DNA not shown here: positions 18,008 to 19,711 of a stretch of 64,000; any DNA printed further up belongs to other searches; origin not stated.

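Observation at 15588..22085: Two non-Pyl MttB paralogs flanking an M20 amidohydrolase and feeding from a polar-amino-acid-type ABC importer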

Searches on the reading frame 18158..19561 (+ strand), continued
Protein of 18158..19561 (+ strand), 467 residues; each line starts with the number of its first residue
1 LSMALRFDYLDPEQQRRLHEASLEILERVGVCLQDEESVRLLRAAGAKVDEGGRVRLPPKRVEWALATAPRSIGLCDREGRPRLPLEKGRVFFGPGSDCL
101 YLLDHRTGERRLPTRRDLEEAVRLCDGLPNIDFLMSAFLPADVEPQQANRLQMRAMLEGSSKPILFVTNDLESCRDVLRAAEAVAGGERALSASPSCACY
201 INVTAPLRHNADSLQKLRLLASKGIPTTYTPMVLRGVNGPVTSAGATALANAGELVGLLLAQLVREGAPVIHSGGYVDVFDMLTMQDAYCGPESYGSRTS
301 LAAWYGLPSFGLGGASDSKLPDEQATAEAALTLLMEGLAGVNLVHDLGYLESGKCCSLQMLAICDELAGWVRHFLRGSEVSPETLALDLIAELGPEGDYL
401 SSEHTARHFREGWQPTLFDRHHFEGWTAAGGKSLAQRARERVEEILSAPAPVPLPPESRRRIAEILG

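Call 16: find_encoding_contigs(protein=P0002, flank=10000, max_places=2)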
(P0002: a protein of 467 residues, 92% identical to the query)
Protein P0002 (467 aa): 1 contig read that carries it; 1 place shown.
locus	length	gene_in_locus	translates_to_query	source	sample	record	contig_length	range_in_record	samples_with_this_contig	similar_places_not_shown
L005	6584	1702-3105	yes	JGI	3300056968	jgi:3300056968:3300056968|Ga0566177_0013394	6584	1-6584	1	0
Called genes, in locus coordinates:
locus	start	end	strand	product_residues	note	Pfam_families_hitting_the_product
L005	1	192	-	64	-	?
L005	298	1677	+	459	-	PF06253:MTTB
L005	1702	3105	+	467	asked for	PF06253:MTTB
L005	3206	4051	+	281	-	PF00528:BPD_transp_1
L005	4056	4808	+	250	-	PF02463:SMC_N, PF13191:AAA_16 (faint), PF00005:ABC_tran, PF09818:ABC_ATPase (faint), PF13166:AAA_13 (faint), PF13401:AAA_22 (faint), PF13304:AAA_21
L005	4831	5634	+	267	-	PF00497:SBP_bac_3, PF10613:Lig_chan-Glu_bd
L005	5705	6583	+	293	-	PF00528:BPD_transp_1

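Call 23: search_solved_structures(query=window:18158-19561:+, show_alignments=3)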
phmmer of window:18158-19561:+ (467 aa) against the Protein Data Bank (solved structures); distinct sequences matched with E-value up to 0.001: 5.
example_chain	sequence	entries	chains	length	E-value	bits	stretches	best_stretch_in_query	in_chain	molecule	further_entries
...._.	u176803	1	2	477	5.2e-56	193.3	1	5-462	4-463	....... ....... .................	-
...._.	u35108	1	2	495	7e-56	192.9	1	6-462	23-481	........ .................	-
7xcl_A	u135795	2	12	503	1.8e-49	171.8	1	12-454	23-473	Trimethylamine methyltransferase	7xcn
7xcm_A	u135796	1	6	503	2.1e-49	171.6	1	12-454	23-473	Trimethylamine methyltransferase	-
4yyc_A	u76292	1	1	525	7.2e-39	136.8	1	7-443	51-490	Putative trimethylamine methyltransferase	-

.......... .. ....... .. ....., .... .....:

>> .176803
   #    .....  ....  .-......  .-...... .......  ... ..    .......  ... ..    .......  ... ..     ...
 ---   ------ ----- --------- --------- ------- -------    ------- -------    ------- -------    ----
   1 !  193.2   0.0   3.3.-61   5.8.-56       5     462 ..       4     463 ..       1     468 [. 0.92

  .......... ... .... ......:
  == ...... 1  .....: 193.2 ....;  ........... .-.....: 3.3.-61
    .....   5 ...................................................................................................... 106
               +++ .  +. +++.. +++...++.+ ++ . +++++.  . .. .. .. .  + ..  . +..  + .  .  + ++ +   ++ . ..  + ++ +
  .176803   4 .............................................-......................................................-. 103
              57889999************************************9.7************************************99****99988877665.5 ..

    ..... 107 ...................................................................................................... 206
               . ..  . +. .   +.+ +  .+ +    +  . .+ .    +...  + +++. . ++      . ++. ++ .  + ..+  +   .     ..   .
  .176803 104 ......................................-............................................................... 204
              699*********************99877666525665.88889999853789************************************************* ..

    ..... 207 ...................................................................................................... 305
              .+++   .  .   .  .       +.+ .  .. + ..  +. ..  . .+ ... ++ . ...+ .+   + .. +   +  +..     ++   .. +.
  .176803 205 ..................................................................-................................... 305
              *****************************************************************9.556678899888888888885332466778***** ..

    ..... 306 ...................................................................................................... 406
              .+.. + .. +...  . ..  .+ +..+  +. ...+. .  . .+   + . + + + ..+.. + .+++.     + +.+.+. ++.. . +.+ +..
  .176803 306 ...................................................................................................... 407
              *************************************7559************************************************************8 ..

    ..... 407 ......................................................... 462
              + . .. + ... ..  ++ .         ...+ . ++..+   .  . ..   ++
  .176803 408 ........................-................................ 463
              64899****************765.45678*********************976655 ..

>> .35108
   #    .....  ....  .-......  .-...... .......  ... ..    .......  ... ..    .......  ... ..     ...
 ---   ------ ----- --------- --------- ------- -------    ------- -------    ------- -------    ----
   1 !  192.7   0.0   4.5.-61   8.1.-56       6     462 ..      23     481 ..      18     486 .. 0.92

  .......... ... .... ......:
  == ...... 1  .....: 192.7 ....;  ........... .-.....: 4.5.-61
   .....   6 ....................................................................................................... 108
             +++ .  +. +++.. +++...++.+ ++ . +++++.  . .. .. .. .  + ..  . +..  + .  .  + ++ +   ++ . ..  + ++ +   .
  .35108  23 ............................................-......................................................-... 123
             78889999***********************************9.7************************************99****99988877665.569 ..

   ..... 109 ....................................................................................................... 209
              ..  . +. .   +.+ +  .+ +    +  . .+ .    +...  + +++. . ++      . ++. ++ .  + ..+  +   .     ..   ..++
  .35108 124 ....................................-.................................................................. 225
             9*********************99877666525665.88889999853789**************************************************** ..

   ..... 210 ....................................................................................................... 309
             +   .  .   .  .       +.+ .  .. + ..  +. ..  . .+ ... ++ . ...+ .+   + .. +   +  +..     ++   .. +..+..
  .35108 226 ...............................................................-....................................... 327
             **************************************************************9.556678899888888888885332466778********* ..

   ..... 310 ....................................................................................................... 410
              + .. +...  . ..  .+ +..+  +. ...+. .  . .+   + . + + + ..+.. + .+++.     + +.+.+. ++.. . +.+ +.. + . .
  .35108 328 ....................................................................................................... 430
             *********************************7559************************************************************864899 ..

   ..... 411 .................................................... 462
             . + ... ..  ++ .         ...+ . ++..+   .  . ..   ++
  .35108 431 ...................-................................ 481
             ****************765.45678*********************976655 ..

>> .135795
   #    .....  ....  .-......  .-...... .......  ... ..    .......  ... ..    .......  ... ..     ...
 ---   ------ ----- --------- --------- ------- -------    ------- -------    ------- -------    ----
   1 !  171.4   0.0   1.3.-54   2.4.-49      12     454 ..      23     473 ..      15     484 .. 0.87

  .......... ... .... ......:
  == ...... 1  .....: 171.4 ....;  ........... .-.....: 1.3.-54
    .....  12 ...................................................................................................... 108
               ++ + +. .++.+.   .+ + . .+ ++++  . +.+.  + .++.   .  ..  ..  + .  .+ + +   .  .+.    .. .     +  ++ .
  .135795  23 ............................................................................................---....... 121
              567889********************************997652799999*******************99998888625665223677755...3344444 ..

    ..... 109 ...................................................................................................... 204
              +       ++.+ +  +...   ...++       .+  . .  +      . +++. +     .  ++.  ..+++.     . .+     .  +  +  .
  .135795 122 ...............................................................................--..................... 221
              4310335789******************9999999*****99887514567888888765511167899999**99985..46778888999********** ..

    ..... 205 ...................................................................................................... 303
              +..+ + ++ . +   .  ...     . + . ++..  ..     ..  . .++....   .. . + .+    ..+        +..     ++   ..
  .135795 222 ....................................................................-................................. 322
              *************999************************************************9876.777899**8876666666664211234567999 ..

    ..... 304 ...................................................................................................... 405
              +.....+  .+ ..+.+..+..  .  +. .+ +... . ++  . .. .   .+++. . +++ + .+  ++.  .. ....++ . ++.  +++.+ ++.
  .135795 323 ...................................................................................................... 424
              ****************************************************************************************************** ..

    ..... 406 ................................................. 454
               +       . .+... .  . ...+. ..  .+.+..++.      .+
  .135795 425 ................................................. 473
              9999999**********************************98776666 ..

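Call 38: find_related_loci(query=window:18158-19561:+, collection=genome_contigs, flank=10000)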
Query window:18158-19561:+ (467 aa) in genome_contigs; peptide patterns used: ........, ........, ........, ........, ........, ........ (x = any residue, [..] = any of these).
73 stretches matched a pattern; 43 encode a relative of the query (tblastn E <= 1e-3); 43 distinct loci.
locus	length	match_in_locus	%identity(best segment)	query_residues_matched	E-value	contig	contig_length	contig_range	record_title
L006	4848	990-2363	63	6-462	0e+0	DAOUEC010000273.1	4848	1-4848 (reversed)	MAG TPA_asm: Anaerolineae bacterium isolate N3_163 k131_2592824, whole genome shotgun sequence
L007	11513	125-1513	62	6-467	0e+0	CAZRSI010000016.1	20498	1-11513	MAG TPA_asm: uncultured Anaerolineae bacterium isolate binchicken_co6_220 genome assembly, contig: NODE_2532_length_2049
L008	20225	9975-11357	59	6-466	0e+0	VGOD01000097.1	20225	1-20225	MAG: Chloroflexi bacterium isolate K_DeepCast_250m_m2_061 K_DeepCast_250m_m2_061_Ga0194125_10005071, whole genome shotgu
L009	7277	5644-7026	58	6-466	4e-177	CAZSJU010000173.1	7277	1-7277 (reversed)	MAG TPA_asm: uncultured Anaerolineae bacterium isolate binchicken_co8_372 genome assembly, contig: NODE_20248_length_727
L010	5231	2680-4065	58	6-467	1e-179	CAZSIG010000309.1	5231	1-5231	MAG TPA_asm: uncultured Anaerolineales bacterium isolate binchicken_co15_120 genome assembly, contig: NODE_15655_length_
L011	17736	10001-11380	59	6-465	1e-172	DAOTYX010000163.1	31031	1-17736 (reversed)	MAG TPA_asm: Anaerolineae bacterium isolate H33_443 k95_417753, whole genome shotgun sequence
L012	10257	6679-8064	57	6-467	3e-169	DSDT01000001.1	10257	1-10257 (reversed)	MAG TPA_asm: Chloroflexota bacterium isolate SpSt-1225 Ga0129302_1003734, whole genome shotgun sequence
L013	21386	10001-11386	58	6-467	5e-168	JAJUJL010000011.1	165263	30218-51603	MAG: Chloroflexota bacterium isolate bin116 k141_9124_length_165263_cov_24.4858, whole genome shotgun sequence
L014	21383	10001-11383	56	6-466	5e-166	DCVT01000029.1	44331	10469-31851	MAG TPA_asm: Anaerolineales bacterium UBA2181 UBA2181_contig_11704, whole genome shotgun sequence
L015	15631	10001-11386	55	6-467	1e-165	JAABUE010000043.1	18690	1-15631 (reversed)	MAG: Anaerolineales bacterium isolate S25.Bin185 Scaffold_43, whole genome shotgun sequence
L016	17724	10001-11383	55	6-466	4e-164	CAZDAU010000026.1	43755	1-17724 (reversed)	MAG TPA_asm: uncultured Anaerolinea sp. isolate binchicken_co274_325 genome assembly, contig: NODE_2235_length_43755_cov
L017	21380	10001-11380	53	6-465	5e-164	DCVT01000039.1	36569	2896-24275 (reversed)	MAG TPA_asm: Anaerolineales bacterium UBA2181 UBA2181_contig_2620, whole genome shotgun sequence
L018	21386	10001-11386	55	6-467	7e-164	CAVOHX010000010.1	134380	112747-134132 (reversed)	MAG: uncultured Chloroflexia bacterium isolate MFD09964.bin.3.278 genome assembly, contig: contig_29796, whole genome sh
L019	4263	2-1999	54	7-467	9e-168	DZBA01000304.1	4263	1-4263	MAG TPA_asm: Anaerolinea thermophila isolate SulCav_PC08_66_51_18 SulCav_PC08-66_26339_length_4263_cov_9.925380, whole g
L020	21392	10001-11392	56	4-467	1e-160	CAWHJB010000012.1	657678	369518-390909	MAG: uncultured Chloroflexia bacterium isolate MFD02923.bin.2.67 genome assembly, contig: contig_3167, whole genome shot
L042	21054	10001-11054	60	117-467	1e-113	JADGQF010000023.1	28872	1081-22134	MAG: Anaerolineales bacterium isolate Chersky.3_15 contig-100_274, whole genome shotgun sequence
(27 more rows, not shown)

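Call 51: search_protein_families(library=ncbifam, proteins=[L003:11499-13586:+, L001:262-1395:-, L002:6654-7235:+], max_evalue=0.00001)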
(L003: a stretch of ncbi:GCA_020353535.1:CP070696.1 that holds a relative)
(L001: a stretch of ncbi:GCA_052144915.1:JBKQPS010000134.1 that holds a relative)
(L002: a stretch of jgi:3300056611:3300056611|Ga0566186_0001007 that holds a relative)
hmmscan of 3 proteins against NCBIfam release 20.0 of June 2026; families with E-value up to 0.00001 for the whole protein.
L003:11499-13586:+ (695 aa): 26 families (the best 25 are shown)
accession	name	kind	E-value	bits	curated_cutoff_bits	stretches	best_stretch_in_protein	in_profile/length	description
TIGR01591.1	Fdh-alpha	equivalog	3.4e-89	299.7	666.25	2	14-328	1-316/672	formate dehydrogenase subunit alpha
NF047855.1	AssmNtatRedNasC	equivalog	9.9e-71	238.9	1100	2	10-316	19-329/708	assimilatory nitrate reductase catalytic subunit NasC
NF012032.0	PRK15488.1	equivalog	1.7e-67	228.1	694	1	11-495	43-541/759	thiosulfate reductase PhsA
TIGR02166.1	dmsA_ynfE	subfamily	1.8e-47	161.9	777.7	1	18-653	52-753/794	DMSO/selenate family reductase complex A subunit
TIGR03479.1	DMSO_red_II_alp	subfamily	5.3e-43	147.2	984.75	2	42-245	96-303/913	molybdopterin-dependent oxidoreductase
TIGR00509.1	bisC_fam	subfamily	3.2e-39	134.8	1017.55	2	386-652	413-706/772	molybdopterin guanine dinucleotide-containing S/N-oxide reductase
NF041323.1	Nitr_red_NasA_Halo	equivalog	7.3e-37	127.2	1000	1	19-316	3-298/673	assimilatory nitrate reductase NasA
NF041783.2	mnquin_red_QrcB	equivalog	1.1e-35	122.9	440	2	10-328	51-364/695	menaquinone reductase molybdopterin-binding-like subunit QrcB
NF041513.1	formate_DH_Act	exception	6.4e-31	107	1400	1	12-249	43-295/1067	formate dehydrogenase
TIGR01553.1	formate-DH-alph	equivalog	2.3e-30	105.1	814.2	2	162-250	217-305/1009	formate dehydrogenase-N subunit alpha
NF041885.1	selenate_YnfE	exception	8.6e-30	103.2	1675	2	18-444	56-524/805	selenate/tellurate reductase subunit YnfE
NF041884.1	selenate_YnfF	exception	9.4e-28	96.5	1650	2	18-255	53-305/798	selenate/tellurate reductase subunit YnfF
NF041714.1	arsenate_red_ArrA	equivalog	6.9e-27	93.9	1600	1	12-251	51-298/848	arsenate respiratory reductase molybdopterin-containing subunit ArrA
NF010055.0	PRK13532.1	equivalog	8.8e-26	90.4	904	2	15-248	46-290/830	nitrate reductase catalytic subunit NapA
TIGR01706.1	NAPA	equivalog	7.9e-25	87.3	930.55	2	15-250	46-292/830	periplasmic nitrate reductase subunit alpha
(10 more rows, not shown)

L001:262-1395:- (377 aa): 58 families (the best 25 are shown)
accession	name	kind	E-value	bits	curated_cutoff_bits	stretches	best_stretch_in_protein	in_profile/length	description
TIGR01141.1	hisC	equivalog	4.2e-89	298.9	276.55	1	19-367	7-348/349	histidinol-phosphate transaminase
NF003496.0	PRK05166.1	equivalog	1.2e-79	267.8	540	1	9-369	7-370/373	histidinol-phosphate transaminase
NF002878.0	PRK03321.1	subfamily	9.1e-75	251.6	374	1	20-363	13-343/352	histidinol-phosphate transaminase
TIGR01140.1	L_thr_O3P_dcar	equivalog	1.2e-61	208.7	290.55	1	27-365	4-330/331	threonine-phosphate decarboxylase CobD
NF006014.0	PRK08153.1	equivalog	1.1e-59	202.2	510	1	41-371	36-366/370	pyridoxal phosphate-dependent aminotransferase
NF002877.0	PRK03317.1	equivalog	2.6e-50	171.3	409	1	40-370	33-368/374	histidinol-phosphate transaminase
NF006580.0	PRK09105.1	subfamily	2.8e-49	168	444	1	32-367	41-369/375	pyridoxal phosphate-dependent aminotransferase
NF051461.1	pyoverd_PtaA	equivalog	7.2e-45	153.2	500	1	31-361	27-352/359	pyoverdine biosynthesis transaminase PtaA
NF006225.0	PRK08354.1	equivalog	7.1e-39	134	288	1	76-367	49-314/318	putative aminotransferase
NF002726.0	PRK02610.1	equivalog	7.6e-38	130.4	391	1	37-370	27-370/374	histidinol-phosphate transaminase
NF053748.1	bifunc_CobBC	exception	7.9e-31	107.2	950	1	156-363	593-794/797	bifunctional hydrogenobyrinic acid a,c-diamide synthase/histidinol phosphate aminotransferase CobBC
NF041364.1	GntC_guanitoxin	equivalog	4.2e-30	104.9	415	1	77-358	41-345/356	guanitoxin biosynthesis PLP-dependent (S)-gamma-hydroxy-L-arginine cyclodehydratase GntC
NF005915.1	PRK07908.1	equivalog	1.3e-27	97.1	360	1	155-364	124-330/332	Rv2231c family histidinol phosphate aminotransferase CobC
NF041091.1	asp_aminotase_Arch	equivalog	2.1e-26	92.6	550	1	38-358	27-363/376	aspartate aminotransferase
NF006756.0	PRK09276.1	subfamily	8.8e-24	84.1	507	1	69-355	73-371/387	LL-diaminopimelate aminotransferase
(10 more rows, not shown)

L002:6654-7235:+ (193 aa): 3 families
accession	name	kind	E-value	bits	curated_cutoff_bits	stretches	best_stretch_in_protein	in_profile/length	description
TIGR01926.1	peroxid_rel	subfamily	3e-29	102.1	81.8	1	8-180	5-173/178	peroxidase-related enzyme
TIGR04030.1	perox_Avi_7169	hypoth_equivalog_domain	1.2e-11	45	233.15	1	5-179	15-183/185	alkylhydroperoxidase domain protein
NF041238.1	AhpD_rel_CFYUT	equivalog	7.6e-08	32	175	1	4-184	151-337/357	alkylhydroperoxidase-related (seleno)protein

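Call 63: find_encoding_contigs(protein=window:18164-19561:+, flank=10000, max_places=2)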
Protein window:18164-19561:+ (465 aa): no gene with exactly this product is on record in the collection.
